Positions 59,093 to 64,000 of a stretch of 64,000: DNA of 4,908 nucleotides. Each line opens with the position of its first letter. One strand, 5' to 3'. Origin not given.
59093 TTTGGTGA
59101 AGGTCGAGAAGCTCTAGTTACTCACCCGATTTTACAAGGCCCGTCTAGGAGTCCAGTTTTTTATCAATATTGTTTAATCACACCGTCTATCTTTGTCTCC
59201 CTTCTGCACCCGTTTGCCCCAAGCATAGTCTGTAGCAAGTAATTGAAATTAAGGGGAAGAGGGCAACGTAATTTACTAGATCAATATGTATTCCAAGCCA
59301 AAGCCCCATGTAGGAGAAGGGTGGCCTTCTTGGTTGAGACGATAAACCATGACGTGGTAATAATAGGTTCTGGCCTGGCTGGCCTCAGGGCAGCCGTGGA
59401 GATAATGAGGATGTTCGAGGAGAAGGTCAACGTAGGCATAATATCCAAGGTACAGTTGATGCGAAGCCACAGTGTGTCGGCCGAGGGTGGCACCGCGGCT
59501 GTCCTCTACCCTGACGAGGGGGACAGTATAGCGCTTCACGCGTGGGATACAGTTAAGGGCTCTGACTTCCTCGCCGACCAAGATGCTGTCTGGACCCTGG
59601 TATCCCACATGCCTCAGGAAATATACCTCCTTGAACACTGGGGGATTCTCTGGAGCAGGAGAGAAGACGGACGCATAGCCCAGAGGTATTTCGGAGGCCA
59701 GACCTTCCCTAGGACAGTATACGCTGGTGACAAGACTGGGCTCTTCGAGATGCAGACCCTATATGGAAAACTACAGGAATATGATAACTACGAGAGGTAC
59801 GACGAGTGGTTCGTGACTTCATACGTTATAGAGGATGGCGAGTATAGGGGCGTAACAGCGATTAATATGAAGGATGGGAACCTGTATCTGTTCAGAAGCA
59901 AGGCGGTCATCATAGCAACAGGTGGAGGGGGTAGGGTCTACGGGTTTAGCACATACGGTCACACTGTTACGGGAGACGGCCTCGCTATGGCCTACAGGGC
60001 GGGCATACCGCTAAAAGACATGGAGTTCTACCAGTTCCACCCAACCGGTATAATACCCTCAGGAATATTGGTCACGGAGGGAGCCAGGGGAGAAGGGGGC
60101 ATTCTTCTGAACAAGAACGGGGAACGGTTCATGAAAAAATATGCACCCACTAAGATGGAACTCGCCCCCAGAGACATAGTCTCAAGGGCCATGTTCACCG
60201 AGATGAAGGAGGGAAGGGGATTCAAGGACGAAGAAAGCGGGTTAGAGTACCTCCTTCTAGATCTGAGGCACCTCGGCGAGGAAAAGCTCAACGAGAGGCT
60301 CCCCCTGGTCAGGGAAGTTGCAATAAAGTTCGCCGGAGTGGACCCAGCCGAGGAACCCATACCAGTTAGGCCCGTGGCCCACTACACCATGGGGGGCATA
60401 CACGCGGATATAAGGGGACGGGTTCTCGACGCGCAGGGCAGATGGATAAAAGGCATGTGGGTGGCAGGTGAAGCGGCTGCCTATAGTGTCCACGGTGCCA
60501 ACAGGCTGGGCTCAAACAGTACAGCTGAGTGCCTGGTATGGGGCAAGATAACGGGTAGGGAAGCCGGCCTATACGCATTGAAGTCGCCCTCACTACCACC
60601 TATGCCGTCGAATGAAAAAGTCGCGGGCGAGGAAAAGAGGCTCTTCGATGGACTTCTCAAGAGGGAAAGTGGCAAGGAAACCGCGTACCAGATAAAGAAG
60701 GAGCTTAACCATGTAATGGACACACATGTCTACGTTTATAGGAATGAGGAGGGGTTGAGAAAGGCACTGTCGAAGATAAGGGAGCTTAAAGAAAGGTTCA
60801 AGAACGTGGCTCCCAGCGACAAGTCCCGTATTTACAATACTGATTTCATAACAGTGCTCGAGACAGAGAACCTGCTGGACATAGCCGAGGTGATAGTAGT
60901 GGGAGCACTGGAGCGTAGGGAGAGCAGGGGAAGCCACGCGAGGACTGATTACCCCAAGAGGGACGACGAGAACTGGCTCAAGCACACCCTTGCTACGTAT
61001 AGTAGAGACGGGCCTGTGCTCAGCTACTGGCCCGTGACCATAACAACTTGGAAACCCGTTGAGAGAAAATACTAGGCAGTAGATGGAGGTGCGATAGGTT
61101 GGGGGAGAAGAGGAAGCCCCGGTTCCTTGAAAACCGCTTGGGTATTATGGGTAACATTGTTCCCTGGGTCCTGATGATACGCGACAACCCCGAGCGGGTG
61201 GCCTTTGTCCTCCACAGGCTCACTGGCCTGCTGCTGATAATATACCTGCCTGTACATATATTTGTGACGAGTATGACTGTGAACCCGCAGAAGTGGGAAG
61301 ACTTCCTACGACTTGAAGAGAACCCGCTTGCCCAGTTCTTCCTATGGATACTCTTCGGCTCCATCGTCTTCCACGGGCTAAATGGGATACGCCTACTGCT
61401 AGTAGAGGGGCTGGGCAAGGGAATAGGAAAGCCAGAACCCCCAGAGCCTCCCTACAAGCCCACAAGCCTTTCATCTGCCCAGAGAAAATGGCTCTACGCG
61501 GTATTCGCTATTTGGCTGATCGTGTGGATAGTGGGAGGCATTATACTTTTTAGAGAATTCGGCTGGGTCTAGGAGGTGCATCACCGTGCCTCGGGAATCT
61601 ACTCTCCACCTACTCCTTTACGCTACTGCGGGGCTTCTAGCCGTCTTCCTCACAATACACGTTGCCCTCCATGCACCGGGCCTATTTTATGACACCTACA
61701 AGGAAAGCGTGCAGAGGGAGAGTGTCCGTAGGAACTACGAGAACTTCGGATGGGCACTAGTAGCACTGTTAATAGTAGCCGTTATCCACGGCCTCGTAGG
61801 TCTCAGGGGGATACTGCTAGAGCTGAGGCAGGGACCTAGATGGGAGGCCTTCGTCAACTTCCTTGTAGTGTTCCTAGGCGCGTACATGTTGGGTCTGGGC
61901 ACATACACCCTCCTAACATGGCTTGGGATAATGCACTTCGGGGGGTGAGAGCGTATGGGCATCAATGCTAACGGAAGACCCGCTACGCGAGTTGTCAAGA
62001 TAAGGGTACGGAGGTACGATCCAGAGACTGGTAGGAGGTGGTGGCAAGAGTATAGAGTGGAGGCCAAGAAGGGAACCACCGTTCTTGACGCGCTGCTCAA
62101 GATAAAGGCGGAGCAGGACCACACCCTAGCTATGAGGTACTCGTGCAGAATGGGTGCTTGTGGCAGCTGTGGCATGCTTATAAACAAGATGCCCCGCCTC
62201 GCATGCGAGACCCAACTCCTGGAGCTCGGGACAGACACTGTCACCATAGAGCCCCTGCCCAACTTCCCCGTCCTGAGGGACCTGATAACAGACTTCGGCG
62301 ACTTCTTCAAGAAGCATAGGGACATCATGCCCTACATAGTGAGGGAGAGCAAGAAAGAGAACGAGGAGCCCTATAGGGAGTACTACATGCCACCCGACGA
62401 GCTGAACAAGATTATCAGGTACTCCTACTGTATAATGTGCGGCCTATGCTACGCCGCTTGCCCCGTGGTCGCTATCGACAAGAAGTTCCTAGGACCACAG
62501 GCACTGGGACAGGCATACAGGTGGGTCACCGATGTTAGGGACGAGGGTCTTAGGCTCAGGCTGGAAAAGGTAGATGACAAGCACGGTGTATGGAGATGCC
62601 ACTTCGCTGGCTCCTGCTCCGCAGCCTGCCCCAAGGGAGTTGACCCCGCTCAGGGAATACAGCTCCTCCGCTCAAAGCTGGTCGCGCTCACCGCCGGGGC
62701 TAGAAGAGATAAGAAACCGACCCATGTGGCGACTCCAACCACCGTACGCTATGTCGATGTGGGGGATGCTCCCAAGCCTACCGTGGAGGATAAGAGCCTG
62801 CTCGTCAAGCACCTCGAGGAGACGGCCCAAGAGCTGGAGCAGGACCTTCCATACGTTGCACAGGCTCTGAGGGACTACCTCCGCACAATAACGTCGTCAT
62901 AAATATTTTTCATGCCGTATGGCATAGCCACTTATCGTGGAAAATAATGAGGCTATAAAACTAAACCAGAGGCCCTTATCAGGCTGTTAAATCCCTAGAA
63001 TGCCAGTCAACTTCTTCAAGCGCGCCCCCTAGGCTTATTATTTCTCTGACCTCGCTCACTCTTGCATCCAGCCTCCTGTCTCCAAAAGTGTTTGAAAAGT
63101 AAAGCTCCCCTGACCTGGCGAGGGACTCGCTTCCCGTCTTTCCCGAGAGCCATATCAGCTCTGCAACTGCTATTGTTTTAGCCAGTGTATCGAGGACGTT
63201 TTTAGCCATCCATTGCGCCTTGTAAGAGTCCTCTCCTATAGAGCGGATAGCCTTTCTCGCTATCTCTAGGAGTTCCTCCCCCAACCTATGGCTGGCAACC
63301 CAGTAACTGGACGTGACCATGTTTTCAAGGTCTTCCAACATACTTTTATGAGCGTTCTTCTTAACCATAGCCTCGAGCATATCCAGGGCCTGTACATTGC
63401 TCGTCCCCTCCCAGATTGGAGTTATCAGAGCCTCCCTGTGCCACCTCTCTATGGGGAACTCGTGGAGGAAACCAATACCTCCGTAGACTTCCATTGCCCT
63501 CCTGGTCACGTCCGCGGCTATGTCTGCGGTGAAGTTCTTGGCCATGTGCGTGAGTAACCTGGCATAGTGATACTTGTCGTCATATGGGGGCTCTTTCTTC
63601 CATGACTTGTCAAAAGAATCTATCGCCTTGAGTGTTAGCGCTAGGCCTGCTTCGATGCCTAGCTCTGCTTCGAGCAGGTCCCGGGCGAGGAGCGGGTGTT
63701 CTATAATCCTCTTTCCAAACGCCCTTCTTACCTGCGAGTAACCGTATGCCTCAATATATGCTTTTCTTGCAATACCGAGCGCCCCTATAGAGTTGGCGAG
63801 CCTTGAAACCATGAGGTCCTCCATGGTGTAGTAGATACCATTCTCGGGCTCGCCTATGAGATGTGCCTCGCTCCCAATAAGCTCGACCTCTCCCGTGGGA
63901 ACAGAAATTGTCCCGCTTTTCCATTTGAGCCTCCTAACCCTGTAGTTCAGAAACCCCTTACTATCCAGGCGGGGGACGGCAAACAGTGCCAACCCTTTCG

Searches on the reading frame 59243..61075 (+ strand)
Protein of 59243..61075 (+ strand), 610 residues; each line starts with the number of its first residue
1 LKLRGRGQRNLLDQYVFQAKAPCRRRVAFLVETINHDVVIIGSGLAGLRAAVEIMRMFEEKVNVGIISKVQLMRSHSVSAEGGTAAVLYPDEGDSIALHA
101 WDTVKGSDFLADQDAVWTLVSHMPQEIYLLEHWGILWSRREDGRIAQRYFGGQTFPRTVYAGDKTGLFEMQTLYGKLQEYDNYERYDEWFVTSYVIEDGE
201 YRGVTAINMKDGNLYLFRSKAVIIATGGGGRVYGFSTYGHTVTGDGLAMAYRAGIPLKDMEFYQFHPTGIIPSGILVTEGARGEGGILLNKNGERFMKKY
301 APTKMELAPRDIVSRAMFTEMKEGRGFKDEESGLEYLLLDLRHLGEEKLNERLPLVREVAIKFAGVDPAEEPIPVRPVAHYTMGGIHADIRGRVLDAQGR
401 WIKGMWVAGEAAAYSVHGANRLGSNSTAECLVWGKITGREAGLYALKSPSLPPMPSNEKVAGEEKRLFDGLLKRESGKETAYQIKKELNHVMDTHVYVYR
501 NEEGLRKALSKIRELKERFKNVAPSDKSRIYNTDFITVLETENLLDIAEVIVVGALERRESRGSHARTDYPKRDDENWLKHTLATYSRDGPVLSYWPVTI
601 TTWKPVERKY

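Call 47: search_protein_families(library=pfam, proteins=[window:59243-61075:+], max_evalue=0.0001)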
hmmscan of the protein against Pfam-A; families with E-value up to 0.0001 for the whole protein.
window:59243-61075:+ (610 aa): 2 families
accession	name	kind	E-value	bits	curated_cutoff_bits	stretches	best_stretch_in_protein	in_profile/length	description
PF00890.30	FAD_binding_2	-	2.1e-107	360.3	20.4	1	37-426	1-413/414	FAD binding domain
PF02910.25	Succ_DH_flav_C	-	1.1e-46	158.4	20.8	1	486-610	2-130/130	Fumarate reductase flavoprotein C-term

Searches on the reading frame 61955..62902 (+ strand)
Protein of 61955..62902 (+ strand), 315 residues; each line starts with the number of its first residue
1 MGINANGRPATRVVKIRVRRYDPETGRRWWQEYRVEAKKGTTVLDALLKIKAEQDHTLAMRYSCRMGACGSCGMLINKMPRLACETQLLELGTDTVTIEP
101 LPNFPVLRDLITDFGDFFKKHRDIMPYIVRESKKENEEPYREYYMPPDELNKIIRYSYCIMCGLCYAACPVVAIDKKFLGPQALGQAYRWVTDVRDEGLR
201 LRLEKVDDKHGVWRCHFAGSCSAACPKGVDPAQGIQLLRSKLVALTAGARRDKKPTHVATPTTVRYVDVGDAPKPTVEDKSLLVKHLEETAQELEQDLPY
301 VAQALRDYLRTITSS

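Call 47: search_protein_families(library=pfam, proteins=[window:61955-62902:+], max_evalue=0.0001)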
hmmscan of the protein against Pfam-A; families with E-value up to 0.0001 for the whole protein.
window:61955-62902:+ (315 aa): 9 families
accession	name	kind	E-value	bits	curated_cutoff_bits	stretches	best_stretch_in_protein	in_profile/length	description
PF13085.11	Fer2_3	-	7.3e-34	116.4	27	1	15-118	1-106/107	2Fe-2S iron-sulfur cluster binding domain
PF13183.11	Fer4_8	-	2.7e-11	44.3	27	1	157-229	3-68/68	4Fe-4S dicluster domain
PF13237.11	Fer4_10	-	2.9e-10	40.3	25.5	1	153-226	3-53/53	4Fe-4S dicluster domain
PF13534.11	Fer4_17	-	4.6e-08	33.9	22.2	1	159-230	2-61/61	4Fe-4S dicluster domain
PF13187.11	Fer4_9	-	7.6e-08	32.7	27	1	158-228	1-50/52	4Fe-4S dicluster domain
PF12838.12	Fer4_7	-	1.1e-06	29.5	27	1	159-229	2-52/52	4Fe-4S dicluster domain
PF13484.11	Fer4_16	-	5e-06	27.6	30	1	159-227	2-65/66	4Fe-4S double cluster binding domain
PF00037.32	Fer4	-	6.4e-06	26.2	21.1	1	153-174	2-23/24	4Fe-4S binding domain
PF00111.32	Fer2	-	4.1e-05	23.9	21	1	32-77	7-48/77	2Fe-2S iron-sulfur cluster binding domain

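Call 80: find_encoding_contigs(protein=window:61955-62902:+, flank=10000, max_places=3)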
Protein window:61955-62902:+ (315 aa): 2 contigs read that carry it; 1 place shown.
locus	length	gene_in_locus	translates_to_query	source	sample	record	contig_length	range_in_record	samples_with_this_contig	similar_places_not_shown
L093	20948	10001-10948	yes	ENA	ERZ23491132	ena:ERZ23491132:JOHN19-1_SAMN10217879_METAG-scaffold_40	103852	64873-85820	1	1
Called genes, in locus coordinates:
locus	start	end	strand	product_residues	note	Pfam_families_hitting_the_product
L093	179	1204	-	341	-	PF04055:Radical_SAM, PF08608:Wyosine_form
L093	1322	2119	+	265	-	PF01048:PNP_UDP_1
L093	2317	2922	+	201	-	PF02245:Pur_DNA_glyco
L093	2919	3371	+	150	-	-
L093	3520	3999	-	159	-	PF00578:AhpC-TSA, PF08534:Redoxin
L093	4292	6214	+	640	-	PF01558:POR, PF01855:POR_N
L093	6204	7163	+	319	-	PF02775:TPP_enzyme_C, PF12367:PFO_beta_C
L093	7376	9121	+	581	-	PF00890:FAD_binding_2, PF02910:Succ_DH_flav_C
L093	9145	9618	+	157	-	PF01127:Sdh_cyt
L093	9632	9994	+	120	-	-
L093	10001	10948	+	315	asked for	PF13085:Fer2_3, PF00037:Fer4 (weak), PF12838:Fer4_7 (weak), PF13183:Fer4_8, PF13187:Fer4_9 (weak), PF13237:Fer4_10, PF13484:Fer4_16 (weak), PF13534:Fer4_17 (weak)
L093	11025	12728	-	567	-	PF02770:Acyl-CoA_dh_M, PF00441:Acyl-CoA_dh_1, PF08028:Acyl-CoA_dh_2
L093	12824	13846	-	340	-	PF08240:ADH_N, PF16912:Glu_dehyd_C (weak), PF00107:ADH_zinc_N, PF13602:ADH_zinc_N_2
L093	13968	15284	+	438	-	PF00206:Lyase_1, PF10415:FumaraseC_C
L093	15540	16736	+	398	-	PF00108:Thiolase_N, PF02803:Thiolase_C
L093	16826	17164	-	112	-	PF02036:SCP2, PF14864:Alkyl_sulf_C (weak)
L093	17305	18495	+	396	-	PF00108:Thiolase_N, PF00109:ketoacyl-synt (faint), PF02803:Thiolase_C (weak), PF22691:Thiolase_C_1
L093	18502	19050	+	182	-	PF12172:zf-ChsH2, PF01796:OB_ChsH2_C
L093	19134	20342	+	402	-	PF02771:Acyl-CoA_dh_N, PF02770:Acyl-CoA_dh_M, PF00441:Acyl-CoA_dh_1, PF08028:Acyl-CoA_dh_2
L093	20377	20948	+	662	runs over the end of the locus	PF01210:NAD_Gly3P_dh_N (weak), PF02737:3HCDH_N, PF03446:NAD_binding_2 (weak), PF00725:3HCDH, PF00378:ECH_1, PF16113:ECH_2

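Call 85: search_solved_structures(query=L093:15540-16733:+, max_evalue=1e-40)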
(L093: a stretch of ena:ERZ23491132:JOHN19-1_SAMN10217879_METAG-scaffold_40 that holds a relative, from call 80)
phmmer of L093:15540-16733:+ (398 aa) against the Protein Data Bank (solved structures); distinct sequences matched with E-value up to 1e-40: 89 (the best 60 are shown).
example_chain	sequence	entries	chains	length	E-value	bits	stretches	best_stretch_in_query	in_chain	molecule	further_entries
4wyr_A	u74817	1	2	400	3.9e-90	306.2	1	3-395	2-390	Acetyl-CoA acetyltransferase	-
4n44_A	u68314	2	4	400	3.2e-88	299.9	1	3-395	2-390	Acetyl-CoA acetyltransferase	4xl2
4n45_A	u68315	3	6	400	8.9e-87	295.2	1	3-394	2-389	Acetyl-CoA acetyltransferase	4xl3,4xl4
4dd5_A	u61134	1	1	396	2.6e-84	287.1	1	3-394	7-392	Acetyl-CoA acetyltransferase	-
8gqj_A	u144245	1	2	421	9e-83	282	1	3-395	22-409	Thiolase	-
7ldc_A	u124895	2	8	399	1.3e-82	281.5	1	5-393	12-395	Acetyl-CoA acetyltransferase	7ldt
6bn2_A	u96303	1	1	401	1.5e-82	281.3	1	3-396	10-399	Acetyl-CoA acetyltransferase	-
7lcl_A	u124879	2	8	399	1.5e-82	281.3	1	5-393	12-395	Acetyl-CoA acetyltransferase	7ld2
7ldw_A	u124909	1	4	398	1.9e-82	280.9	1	5-393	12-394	Acetyl-CoA acetyltransferase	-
7lbz_A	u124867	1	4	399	2.4e-82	280.6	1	5-393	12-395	Acetyl-CoA acetyltransferase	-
1m4s_A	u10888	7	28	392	2.7e-82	280.4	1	5-393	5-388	Acetyl-CoA acetyltransferase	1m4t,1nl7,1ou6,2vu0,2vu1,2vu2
7ldv_A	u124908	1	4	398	3.2e-82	280.2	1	5-393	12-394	Acetyl-CoA acetyltransferase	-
1dlu_A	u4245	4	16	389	4e-82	279.9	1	6-393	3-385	BIOSYNTHETIC THIOLASE | BIOSYNTHETIC THIOLASE ACETYLATED AT CYS89 | PROTEIN (ACETOACETYL-COA THIOLASE)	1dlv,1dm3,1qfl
1m1t_A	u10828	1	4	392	4.5e-82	279.7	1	5-393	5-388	Acetyl-CoA acetyltransferase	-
3ss6_A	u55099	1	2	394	4.9e-82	279.6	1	5-392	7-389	Acetyl-CoA acetyltransferase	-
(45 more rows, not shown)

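Call 86: search_solved_structures(query=L093:17305-18492:+, max_evalue=1e-20)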
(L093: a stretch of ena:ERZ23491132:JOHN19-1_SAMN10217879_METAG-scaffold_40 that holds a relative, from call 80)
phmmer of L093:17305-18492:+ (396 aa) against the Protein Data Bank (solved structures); distinct sequences matched with E-value up to 1e-20: 17.
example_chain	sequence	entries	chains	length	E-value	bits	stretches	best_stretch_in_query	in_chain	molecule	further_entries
7yvy_A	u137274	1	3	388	2.6e-78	267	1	3-386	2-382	Acetyl-CoA acetyltransferase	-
6esq_A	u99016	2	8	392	7.6e-76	258.9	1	3-390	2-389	acetoacetyl-CoA thiolase | Acetyl-CoA acetyltransferase thiolase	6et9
4yzo_A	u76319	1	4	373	6e-67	229.6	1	5-390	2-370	Putative acyl-CoA acyltransferase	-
6hsj_A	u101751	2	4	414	6.9e-50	173.5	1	4-394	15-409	SCP2-thiolase (type-1)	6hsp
6hrv_A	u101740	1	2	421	7.3e-50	173.4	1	4-394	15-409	SCP2-thiolase (type-1)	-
7pxp_C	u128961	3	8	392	2.3e-49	171.8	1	3-379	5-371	Benzoylsuccinyl-CoA thiolase subunit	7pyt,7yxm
4bi9_A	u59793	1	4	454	1.4e-42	149.4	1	14-380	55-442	3-KETOACYL-COA THIOLASE, PUTATIVE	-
3zbg_A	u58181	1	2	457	1.6e-42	149.2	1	71-379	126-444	3-KETOACYL-COA THIOLASE-LIKE PROTEIN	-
4bia_A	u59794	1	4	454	2.5e-41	145.3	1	14-380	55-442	3-KETOACYL-COA THIOLASE, PUTATIVE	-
3zbk_A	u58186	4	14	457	2.9e-41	145.1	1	71-379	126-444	3-KETOACYL-COA THIOLASE-LIKE PROTEIN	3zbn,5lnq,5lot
3zbl_A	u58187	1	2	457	4e-41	144.6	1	71-379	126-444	3-KETOACYL-COA THIOLASE-LIKE PROTEIN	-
4u4e_A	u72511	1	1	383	1.5e-40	142.7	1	5-380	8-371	Thiolase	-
6ok1_A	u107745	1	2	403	2.3e-32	115.8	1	5-354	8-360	Lipid-transfer protein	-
9skh_I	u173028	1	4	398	4.2e-28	101.7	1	3-383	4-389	2,4-diacetylphloroglucinol biosynthesis protein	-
9skm_I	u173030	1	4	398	1.2e-26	97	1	3-383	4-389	2,4-diacetylphloroglucinol biosynthesis protein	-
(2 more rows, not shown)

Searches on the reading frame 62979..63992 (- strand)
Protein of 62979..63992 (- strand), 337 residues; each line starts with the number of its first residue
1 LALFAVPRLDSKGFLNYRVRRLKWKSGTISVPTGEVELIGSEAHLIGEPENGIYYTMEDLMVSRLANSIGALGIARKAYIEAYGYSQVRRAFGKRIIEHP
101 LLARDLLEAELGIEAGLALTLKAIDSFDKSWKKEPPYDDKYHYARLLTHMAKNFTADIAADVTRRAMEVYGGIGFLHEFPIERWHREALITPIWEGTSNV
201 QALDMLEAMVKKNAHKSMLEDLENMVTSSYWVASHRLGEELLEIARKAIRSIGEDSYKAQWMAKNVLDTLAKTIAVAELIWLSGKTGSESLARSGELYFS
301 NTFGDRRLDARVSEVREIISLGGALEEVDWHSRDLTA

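Call 47: search_protein_families(library=pfam, proteins=[window:62979-63992:-], max_evalue=0.0001)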
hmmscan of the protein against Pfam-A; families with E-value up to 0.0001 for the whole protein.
window:62979-63992:- (337 aa): 2 families
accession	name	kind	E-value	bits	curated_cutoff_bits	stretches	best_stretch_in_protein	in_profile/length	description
PF00441.29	Acyl-CoA_dh_1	-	2.3e-35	122.4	22.4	1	51-209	2-149/150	Acyl-CoA dehydrogenase, C-terminal domain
PF08028.16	Acyl-CoA_dh_2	-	5.2e-10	40.2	22.7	1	69-197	5-132/134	Acyl-CoA dehydrogenase, C-terminal domain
